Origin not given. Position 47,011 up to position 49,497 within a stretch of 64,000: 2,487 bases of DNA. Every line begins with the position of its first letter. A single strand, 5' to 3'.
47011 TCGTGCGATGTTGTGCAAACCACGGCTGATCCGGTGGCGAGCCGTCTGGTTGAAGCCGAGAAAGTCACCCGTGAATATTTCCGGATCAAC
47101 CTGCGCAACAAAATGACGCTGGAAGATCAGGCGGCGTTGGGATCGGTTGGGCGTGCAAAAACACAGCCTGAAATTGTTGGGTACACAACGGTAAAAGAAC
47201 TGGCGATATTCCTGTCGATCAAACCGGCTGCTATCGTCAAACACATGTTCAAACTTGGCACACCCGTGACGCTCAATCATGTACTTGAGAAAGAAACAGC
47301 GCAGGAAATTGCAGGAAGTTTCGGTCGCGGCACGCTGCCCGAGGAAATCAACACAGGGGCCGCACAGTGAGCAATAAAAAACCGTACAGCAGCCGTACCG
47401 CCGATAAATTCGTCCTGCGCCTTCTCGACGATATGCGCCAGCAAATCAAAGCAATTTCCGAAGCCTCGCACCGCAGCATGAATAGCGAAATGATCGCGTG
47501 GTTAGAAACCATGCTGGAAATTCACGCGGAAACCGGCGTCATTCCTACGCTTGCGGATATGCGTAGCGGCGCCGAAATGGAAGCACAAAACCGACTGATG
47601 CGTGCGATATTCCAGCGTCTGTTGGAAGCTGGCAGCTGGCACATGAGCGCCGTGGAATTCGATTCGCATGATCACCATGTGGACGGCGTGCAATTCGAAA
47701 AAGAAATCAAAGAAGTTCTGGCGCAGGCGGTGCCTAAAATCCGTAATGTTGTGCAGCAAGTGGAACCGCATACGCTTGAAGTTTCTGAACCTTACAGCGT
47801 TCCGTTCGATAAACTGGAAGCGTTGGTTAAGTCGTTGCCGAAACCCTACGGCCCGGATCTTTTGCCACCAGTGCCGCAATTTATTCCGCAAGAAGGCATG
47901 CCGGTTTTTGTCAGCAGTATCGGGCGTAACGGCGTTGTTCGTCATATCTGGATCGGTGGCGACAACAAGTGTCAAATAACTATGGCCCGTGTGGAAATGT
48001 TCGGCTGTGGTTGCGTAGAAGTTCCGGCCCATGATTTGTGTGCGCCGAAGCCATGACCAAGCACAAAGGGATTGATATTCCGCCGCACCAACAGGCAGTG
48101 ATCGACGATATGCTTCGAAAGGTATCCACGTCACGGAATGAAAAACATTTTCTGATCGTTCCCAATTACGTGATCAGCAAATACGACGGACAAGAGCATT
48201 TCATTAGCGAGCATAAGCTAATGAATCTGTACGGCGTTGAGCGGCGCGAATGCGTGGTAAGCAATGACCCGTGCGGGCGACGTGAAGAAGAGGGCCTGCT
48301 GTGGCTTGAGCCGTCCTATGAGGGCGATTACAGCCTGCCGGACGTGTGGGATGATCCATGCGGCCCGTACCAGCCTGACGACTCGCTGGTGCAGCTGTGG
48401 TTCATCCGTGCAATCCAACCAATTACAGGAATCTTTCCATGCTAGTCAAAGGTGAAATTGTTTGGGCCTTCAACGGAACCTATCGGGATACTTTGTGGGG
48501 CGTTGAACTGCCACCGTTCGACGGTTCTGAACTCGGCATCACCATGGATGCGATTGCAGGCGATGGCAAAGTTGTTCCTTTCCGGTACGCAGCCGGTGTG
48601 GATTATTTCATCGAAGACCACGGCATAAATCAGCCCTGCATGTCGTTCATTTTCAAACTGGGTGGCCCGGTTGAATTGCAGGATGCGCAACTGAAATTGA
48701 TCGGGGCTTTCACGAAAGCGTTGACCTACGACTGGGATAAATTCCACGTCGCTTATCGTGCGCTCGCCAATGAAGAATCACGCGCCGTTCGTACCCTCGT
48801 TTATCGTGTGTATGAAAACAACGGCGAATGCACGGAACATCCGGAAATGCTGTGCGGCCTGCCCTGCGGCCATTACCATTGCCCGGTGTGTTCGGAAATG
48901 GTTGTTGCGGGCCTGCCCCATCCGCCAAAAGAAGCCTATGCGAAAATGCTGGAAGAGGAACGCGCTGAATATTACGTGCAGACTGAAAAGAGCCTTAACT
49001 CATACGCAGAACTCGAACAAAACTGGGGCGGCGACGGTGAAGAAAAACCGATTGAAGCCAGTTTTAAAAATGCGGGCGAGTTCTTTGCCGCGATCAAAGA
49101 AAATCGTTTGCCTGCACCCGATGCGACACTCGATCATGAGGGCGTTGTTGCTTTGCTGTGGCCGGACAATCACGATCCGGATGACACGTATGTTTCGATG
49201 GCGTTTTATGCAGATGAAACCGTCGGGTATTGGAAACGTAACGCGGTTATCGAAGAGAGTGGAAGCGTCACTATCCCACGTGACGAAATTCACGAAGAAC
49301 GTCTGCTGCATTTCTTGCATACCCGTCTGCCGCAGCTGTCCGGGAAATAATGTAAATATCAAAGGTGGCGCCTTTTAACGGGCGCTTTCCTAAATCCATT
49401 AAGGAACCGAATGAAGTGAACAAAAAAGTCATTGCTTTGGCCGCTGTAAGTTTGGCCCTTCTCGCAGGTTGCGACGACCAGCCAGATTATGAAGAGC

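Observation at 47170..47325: Captured translation initiation factor IF2 N-domain fused to a phage protein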

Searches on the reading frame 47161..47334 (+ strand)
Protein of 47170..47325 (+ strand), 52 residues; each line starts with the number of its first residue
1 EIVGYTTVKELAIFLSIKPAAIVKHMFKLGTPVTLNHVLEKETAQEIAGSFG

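Call 4: search_protein_families(library=pfam, proteins=[window:47170-47325:+], max_evalue=1)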
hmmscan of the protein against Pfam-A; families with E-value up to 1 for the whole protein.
window:47170-47325:+ (52 aa): 1 family
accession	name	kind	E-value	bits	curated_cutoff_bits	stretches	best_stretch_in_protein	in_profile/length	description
PF04760.21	IF2_N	-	3.1e-11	43.3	25.3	1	5-52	3-51/53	Translation initiation factor IF-2, N-terminal region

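Call 69: find_related_loci(query=A4, collection=viral_contigs, flank=3000)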
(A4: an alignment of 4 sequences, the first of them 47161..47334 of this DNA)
Query A4 (58 aa) in viral_contigs; peptide patterns used: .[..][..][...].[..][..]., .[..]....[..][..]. (x = any residue, [..] = any of these).
61 stretches matched a pattern; 1 encode a relative of the query (tblastn E <= 1e-3); 1 distinct loci.
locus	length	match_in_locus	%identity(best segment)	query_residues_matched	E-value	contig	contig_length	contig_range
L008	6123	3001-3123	46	2-42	4e-8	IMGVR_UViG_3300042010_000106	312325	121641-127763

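Call 70: find_related_loci(query=A4, collection=metagenome_contigs, flank=3000)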
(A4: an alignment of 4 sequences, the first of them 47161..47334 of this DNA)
Query A4 (58 aa) in metagenome_contigs; peptide patterns used: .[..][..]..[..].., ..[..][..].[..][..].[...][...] (x = any residue, [..] = any of these).
374 stretches matched a pattern; 153 encode a relative of the query (tblastn E <= 1e-3); the best 80 are kept; 80 distinct loci.
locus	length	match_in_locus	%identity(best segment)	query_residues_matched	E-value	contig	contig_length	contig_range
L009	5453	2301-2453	59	6-55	1e-14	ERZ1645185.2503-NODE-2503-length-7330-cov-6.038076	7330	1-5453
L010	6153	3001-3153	59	6-55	1e-14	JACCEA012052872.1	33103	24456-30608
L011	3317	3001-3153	63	6-55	3e-14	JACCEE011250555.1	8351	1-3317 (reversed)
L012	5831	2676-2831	58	5-55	3e-14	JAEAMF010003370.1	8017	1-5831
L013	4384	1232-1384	61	6-55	4e-14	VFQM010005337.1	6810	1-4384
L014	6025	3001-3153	63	6-55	3e-14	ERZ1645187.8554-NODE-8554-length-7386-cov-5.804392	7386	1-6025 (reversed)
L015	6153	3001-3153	61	6-55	5e-14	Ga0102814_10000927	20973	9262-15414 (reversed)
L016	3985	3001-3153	59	6-55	5e-14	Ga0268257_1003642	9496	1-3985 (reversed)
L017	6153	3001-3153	59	6-55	5e-14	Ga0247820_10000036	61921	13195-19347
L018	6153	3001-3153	59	6-55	5e-14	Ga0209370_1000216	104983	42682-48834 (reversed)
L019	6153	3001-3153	61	6-55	7e-14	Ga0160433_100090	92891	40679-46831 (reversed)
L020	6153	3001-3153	59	6-55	6e-14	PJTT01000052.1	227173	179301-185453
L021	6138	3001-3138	63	10-55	6e-14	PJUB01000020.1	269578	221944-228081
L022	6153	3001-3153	59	6-55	6e-14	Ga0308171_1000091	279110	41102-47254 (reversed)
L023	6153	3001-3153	59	6-55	6e-14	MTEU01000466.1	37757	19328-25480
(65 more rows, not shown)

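Call 73: search_protein_families(library=pfam, proteins=[L008:2551-3195:+, L008:3195-3620:+, L008:2167-2547:+, L008:3861-4481:+], max_evalue=0.1)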
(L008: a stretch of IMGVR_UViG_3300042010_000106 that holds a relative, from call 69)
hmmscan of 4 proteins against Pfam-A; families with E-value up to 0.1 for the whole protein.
L008:2551-3195:+ (215 aa): 1 family
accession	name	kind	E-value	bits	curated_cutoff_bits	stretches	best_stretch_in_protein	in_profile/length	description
PF04760.21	IF2_N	-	4.7e-09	36.3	25.3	1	156-204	2-51/53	Translation initiation factor IF-2, N-terminal region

L008:3195-3620:+ (142 aa): 1 family
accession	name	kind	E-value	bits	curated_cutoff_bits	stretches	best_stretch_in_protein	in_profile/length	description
PF03869.20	Arc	-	1.8e-14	53.7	20.4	1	11-55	1-45/50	Arc-like DNA binding domain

L008:2167-2547:+ (127 aa): 0 families

L008:3861-4481:+ (207 aa): 0 families

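Call 75: find_homologous_proteins(query=L008:2551-3195:+, max_evalue=0.001)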
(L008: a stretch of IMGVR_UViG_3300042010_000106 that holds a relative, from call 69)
Query L008:2551-3195:+ (215 aa): 11 proteins with E <= 0.001 among 503 candidates.
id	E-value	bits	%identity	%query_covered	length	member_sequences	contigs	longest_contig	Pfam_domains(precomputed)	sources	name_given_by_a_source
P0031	1.1e-138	478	100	100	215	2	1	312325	PF04760.22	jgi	jgi:hypothetical protein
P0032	4.6e-109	381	82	100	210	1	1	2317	PF04760.22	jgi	jgi:hypothetical protein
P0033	4.4e-97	342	73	100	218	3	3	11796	PF04760.22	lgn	-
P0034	2.2e-92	327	67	100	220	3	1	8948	PF04760.22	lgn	-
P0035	2.9e-91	323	71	100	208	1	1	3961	-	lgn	-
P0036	1.0e-68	249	59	95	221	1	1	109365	-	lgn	-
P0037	4.9e-65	237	77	63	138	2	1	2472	-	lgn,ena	-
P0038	7.2e-64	233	78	61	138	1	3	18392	-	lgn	-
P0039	4.6e-53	198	67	63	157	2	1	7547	-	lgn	-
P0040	1.4e-41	161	56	63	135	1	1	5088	-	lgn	-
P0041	9.4e-41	158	53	64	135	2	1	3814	-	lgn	-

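Call 78: find_encoding_contigs(protein=P0036, flank=2500, max_places=1)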
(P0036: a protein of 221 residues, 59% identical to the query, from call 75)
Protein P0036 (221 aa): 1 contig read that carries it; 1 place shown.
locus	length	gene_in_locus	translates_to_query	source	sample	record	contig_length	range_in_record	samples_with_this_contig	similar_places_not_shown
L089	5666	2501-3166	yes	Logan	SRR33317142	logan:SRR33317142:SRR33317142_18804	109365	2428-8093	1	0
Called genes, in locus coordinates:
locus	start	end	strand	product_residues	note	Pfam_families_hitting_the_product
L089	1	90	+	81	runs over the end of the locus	-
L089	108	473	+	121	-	-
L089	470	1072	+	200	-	-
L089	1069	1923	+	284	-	-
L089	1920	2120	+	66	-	-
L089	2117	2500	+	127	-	-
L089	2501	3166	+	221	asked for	-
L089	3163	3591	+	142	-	PF03869:Arc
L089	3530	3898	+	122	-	-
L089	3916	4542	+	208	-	-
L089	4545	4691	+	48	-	-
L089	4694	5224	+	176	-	-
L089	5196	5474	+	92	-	-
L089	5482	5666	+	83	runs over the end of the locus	-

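Call 79: find_encoding_contigs(protein=P0033, flank=2500, max_places=1)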
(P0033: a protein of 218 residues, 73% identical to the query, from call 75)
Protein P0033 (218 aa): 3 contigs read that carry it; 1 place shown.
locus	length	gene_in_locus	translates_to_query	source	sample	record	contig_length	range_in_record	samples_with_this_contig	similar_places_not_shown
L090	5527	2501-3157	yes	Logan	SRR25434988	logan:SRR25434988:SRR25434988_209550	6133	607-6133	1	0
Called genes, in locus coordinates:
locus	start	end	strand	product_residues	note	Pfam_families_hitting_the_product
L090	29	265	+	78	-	-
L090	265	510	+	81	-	-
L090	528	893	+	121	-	-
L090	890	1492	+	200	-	-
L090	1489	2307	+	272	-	-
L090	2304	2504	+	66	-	-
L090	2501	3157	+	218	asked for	PF04760:IF2_N (weak)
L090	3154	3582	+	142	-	PF03869:Arc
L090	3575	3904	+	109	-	-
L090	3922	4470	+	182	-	-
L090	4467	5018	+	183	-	-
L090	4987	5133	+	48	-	-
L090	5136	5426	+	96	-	-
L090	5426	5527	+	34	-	?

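Call 80: find_encoding_contigs(protein=P0038, flank=2500, max_places=1)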
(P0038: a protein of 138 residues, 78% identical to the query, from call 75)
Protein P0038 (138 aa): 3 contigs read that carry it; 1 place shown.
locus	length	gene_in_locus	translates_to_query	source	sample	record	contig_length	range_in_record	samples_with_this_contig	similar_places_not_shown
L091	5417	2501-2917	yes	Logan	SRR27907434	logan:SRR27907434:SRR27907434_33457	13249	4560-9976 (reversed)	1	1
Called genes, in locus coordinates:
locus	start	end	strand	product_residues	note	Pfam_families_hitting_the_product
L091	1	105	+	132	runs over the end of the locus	-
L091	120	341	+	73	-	-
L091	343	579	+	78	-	-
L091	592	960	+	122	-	-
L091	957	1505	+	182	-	-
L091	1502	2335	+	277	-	-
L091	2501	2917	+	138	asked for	-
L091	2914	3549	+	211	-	PF03869:Arc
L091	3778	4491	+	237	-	-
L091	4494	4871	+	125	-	-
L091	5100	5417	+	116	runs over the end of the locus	-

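Call 81: find_encoding_contigs(protein=P0039, flank=2500, max_places=1)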
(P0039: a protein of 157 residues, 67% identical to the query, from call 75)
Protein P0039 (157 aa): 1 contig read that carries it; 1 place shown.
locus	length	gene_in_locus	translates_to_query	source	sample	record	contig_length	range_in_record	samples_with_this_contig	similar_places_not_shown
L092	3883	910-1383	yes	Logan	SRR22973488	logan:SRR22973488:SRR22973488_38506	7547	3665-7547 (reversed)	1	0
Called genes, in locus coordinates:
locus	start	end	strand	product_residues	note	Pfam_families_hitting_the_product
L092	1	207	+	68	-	?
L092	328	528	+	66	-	-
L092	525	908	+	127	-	-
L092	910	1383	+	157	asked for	-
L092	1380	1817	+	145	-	PF03869:Arc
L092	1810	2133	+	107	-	-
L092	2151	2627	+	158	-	-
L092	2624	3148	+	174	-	-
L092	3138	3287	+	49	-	-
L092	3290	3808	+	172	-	-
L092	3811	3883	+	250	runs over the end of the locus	-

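Call 99: search_protein_families(library=padloc, proteins=[L008:2551-3195:+], max_evalue=0.01)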
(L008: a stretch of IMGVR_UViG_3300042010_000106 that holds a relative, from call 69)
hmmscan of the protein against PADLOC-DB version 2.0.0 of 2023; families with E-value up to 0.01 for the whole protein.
L008:2551-3195:+ (215 aa): 0 families

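Call 100: search_protein_families(library=ncbifam, proteins=[L008:2551-3195:+], max_evalue=0.01)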
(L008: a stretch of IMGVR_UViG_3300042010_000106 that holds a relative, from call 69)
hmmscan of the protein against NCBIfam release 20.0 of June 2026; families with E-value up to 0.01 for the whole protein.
L008:2551-3195:+ (215 aa): 1 family
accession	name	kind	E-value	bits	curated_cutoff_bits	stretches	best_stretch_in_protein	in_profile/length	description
TIGR00487.1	IF-2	equivalog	0.00012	21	424.4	1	156-205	10-59/587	translation initiation factor IF-2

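Call 107: search_solved_structures(query=A6, max_evalue=1, show_alignments=2)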
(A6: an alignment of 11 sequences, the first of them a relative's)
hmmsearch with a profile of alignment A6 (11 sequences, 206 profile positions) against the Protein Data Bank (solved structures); distinct sequences matched with E-value up to 1: 4.
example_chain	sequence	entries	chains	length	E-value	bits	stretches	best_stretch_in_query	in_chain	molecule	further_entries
7uiu_x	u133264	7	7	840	1.9e-06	31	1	149-198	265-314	Translation initiation factor IF-2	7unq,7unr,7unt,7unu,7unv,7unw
3jcj_f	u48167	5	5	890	0.0065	19.5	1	139-203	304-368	Translation initiation factor IF-2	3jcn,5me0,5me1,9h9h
8a82_A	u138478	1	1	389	0.31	14.1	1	75-173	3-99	Cupin_8 domain-containing protein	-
7acw_A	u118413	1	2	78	0.64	13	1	64-106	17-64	S-layer protein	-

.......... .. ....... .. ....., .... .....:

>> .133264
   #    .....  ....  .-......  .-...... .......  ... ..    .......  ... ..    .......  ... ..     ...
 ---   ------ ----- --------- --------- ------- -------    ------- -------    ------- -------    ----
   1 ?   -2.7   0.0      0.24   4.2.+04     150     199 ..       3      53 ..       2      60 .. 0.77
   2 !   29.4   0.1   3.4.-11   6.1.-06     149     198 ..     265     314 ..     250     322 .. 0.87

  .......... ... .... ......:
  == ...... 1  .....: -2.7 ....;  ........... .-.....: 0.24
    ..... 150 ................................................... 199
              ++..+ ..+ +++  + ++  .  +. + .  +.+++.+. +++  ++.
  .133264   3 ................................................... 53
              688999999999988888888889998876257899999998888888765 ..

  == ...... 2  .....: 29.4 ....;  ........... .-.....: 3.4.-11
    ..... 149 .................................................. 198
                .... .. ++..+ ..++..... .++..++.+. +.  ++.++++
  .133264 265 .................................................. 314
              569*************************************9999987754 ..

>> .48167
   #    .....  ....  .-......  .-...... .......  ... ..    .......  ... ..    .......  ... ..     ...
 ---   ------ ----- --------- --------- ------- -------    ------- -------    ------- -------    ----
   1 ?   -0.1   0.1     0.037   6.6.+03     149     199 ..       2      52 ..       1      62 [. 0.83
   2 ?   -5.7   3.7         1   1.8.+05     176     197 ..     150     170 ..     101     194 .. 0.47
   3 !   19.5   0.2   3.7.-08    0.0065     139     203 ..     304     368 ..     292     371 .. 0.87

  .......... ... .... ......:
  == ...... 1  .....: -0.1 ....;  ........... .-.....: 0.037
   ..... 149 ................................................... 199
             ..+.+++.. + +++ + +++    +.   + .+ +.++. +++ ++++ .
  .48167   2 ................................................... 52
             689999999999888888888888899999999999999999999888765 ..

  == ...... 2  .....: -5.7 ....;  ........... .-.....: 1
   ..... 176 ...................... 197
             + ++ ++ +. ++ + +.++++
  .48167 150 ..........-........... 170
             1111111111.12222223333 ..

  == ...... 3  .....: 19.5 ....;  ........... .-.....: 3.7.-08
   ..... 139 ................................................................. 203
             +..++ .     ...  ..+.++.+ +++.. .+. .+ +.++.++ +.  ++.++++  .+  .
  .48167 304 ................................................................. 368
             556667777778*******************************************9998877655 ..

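Call 109: search_dna_similar(query=P0031, collection=phages, mode=protein, max_rows=15, max_evalue=0.001)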
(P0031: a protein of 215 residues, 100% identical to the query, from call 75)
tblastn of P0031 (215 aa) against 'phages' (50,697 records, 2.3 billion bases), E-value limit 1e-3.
Records with a match: 1; places in all: 1; records where one place covers at least 80% of the query: 0.
Best place of each record, by identity: <60% 1.
By first word of the organism name: Pseudomonas 1.
By host as written in the record: Pseudomonas aeruginosa 1.
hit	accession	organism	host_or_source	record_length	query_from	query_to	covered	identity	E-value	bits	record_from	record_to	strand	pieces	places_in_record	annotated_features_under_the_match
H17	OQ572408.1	Pseudomonas phage Y6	Pseudomonas aeruginosa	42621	158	203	21%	47.8%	3e-5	50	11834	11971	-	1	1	record has no annotation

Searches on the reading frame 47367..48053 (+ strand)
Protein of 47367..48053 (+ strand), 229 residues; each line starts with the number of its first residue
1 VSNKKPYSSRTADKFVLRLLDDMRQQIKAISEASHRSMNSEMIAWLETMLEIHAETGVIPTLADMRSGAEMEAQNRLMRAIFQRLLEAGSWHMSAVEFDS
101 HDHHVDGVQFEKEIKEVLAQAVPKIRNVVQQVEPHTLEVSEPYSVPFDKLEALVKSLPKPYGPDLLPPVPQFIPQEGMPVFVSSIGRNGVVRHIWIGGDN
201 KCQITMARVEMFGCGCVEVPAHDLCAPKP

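Call 4: search_protein_families(library=pfam, proteins=[window:47367-48053:+], max_evalue=1)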
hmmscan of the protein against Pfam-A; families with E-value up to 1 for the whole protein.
window:47367-48053:+ (229 aa): 5 families
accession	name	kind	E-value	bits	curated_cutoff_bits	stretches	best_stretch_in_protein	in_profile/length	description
PF03869.20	Arc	-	1.3e-12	47.8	20.4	1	9-48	1-40/50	Arc-like DNA binding domain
PF22513.2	FitA-like_RHH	-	0.029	14.8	27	1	21-48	10-37/39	Antitoxin FitA-like, ribbon-helix-helix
PF11903.14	ParD_like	-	0.1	13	23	1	17-45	4-32/73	ParD-like antitoxin of type II bacterial toxin-antitoxin system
PF04759.18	DUF617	-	0.21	12.1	22.6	1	33-88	82-137/159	Protein of unknown function, DUF617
PF11898.13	DUF3418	-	0.85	8.7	25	0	15-136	342-449/582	Domain of unknown function (DUF3418)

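Call 5: search_protein_families(library=phrogs, proteins=[window:47367-48053:+], max_evalue=0.01)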
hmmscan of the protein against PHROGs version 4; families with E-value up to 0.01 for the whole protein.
window:47367-48053:+ (229 aa): 9 families
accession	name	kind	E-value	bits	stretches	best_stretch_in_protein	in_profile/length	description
phrog_38161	-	transcription regulation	1.6e-12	48.4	1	6-52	3-49/137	Arc-like transcriptional regulator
phrog_2685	-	other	5.3e-10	40.9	1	7-85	13-89/161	partition protein ATPase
phrog_1287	-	unknown function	4e-09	37.9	1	8-59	5-56/115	-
phrog_795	-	other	9.7e-09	36.6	1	7-53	12-58/116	partition protein ATPase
phrog_7906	-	transcription regulation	5.2e-08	34.7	1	7-52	4-49/111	Arc-like transcriptional regulator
phrog_3178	-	transcription regulation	5.2e-08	34.3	1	8-51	5-48/125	Arc-like DNA binding domain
phrog_30599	-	transcription regulation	2e-05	26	1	10-47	8-45/100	transcriptional regulator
phrog_228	-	transcription regulation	3.6e-05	24.6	1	7-102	5-100/251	Arc-like repressor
phrog_1388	-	unknown function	0.00038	21.6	1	9-88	2-80/143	-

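Call 57: search_solved_structures(query=window:47367-48053:+, max_evalue=0.01, show_alignments=2)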
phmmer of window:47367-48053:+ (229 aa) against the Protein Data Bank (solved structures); distinct sequences matched with E-value up to 0.01: 1.
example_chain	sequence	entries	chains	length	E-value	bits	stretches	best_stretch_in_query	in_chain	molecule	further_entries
3qoq_A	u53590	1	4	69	1.2e-10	45.1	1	6-50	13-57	Alginate and motility regulator Z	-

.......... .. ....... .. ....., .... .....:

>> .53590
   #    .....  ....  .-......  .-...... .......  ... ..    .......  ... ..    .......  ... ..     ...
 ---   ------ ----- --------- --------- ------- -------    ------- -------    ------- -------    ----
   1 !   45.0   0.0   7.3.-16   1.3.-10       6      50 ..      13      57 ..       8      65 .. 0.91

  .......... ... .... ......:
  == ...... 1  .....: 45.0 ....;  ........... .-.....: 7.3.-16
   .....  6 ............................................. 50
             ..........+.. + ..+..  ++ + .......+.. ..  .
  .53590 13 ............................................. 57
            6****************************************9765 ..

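Call 99: search_protein_families(library=padloc, proteins=[window:47367-48053:+], max_evalue=0.01)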
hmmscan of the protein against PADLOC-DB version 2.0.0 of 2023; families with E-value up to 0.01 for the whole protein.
window:47367-48053:+ (229 aa): 0 families

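Call 100: search_protein_families(library=ncbifam, proteins=[window:47367-48053:+], max_evalue=0.01)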
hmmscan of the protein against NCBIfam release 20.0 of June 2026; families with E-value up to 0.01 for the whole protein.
window:47367-48053:+ (229 aa): 1 family
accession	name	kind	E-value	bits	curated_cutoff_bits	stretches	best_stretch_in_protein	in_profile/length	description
NF052309.1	conj_TF_TprA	exception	7.5e-06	26.3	150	1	10-55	3-48/81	ICE element conjugation transcription factor TprA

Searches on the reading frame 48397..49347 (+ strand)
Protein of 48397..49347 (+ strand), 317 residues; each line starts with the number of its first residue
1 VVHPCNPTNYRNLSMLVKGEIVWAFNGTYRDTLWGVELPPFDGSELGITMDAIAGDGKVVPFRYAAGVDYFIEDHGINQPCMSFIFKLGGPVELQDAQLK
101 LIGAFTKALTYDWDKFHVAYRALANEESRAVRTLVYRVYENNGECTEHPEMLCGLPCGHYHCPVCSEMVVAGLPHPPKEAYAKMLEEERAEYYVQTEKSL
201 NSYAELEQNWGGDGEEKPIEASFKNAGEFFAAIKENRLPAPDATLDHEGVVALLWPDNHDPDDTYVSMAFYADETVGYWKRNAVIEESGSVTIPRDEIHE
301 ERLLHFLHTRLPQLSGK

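Call 4: search_protein_families(library=pfam, proteins=[window:48397-49347:+], max_evalue=1)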
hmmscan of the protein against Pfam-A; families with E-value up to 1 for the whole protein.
window:48397-49347:+ (317 aa): 0 families

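Call 5: search_protein_families(library=phrogs, proteins=[window:48397-49347:+], max_evalue=0.01)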
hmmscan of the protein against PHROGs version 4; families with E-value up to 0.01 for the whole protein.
window:48397-49347:+ (317 aa): 2 families
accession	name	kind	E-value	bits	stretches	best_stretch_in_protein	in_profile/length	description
phrog_34602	-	unknown function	1e-14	55.6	1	32-176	17-173/190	-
phrog_29033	-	unknown function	5e-12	46.8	1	107-182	120-197/207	-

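Call 99: search_protein_families(library=padloc, proteins=[window:48397-49347:+], max_evalue=0.01)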
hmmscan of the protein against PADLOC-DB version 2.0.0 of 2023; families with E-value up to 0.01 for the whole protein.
window:48397-49347:+ (317 aa): 0 families
